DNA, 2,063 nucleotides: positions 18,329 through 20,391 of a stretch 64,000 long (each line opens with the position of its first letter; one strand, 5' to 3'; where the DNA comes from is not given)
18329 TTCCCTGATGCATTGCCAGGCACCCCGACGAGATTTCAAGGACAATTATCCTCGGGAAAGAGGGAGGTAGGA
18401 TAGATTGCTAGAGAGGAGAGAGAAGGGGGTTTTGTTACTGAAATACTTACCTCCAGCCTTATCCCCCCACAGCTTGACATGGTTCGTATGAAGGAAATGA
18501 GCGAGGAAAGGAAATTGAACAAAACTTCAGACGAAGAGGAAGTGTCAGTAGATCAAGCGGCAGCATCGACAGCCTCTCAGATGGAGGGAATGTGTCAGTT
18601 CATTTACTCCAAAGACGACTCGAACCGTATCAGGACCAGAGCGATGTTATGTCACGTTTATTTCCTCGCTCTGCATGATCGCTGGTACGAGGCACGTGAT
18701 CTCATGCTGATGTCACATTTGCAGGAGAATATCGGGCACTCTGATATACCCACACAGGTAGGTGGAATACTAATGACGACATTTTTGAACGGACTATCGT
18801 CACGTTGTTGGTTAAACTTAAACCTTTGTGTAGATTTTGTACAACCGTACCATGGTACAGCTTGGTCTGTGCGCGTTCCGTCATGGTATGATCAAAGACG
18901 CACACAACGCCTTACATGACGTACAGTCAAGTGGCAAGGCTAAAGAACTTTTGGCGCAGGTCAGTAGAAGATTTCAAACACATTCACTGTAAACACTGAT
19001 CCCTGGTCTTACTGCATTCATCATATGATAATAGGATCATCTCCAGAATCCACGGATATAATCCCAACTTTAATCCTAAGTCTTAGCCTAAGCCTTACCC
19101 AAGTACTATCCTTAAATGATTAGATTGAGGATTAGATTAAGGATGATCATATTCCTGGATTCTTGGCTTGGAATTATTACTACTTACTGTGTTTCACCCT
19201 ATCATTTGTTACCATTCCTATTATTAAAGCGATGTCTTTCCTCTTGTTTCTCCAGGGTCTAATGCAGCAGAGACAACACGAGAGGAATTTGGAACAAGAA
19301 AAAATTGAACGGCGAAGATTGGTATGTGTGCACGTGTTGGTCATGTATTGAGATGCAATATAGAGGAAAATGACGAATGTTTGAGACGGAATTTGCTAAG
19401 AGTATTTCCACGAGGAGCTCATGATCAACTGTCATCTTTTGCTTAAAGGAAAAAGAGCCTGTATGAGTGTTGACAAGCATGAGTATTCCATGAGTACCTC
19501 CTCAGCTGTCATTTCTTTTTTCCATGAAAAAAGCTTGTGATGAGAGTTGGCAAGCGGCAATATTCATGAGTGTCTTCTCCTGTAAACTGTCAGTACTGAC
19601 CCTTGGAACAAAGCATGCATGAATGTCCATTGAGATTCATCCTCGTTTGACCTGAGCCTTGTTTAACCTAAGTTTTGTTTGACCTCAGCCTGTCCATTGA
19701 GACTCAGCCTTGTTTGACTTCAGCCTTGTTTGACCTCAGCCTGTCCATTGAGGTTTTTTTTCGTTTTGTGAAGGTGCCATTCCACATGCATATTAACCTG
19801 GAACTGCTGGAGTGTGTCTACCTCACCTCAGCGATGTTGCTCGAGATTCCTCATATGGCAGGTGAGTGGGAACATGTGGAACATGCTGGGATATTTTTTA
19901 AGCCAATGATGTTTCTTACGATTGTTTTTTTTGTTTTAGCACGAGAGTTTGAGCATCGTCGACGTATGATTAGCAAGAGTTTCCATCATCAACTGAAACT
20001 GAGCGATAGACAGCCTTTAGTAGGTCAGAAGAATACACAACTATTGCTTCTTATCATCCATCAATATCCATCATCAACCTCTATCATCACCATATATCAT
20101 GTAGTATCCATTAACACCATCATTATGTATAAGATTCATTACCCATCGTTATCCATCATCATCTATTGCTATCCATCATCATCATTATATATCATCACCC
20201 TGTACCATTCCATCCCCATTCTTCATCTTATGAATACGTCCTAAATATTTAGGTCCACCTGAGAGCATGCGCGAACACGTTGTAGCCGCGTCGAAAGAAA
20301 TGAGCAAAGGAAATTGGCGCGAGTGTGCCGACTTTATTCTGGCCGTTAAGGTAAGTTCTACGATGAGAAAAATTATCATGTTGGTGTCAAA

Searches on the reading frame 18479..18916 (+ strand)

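Call 13: search_protein_families(library=pfam, proteins=[window:18479-18916:+], max_evalue=0.01)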
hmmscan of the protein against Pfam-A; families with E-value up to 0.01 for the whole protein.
window:18479-18916:+ (146 aa): 1 family
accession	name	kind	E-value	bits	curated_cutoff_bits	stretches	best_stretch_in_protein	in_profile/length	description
PF05470.18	eIF-3c_N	-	1.4e-28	100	24.2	1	18-94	420-495/593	Eukaryotic translation initiation factor 3 subunit 8 N-terminus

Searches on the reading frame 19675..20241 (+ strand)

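Call 13: search_protein_families(library=pfam, proteins=[window:19675-20241:+], max_evalue=0.01)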
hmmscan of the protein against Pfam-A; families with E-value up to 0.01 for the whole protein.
window:19675-20241:+ (189 aa): 1 family
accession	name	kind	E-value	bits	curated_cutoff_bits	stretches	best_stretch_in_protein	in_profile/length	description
PF05470.18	eIF-3c_N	-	1.6e-16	60.3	24.2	1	31-63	556-588/593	Eukaryotic translation initiation factor 3 subunit 8 N-terminus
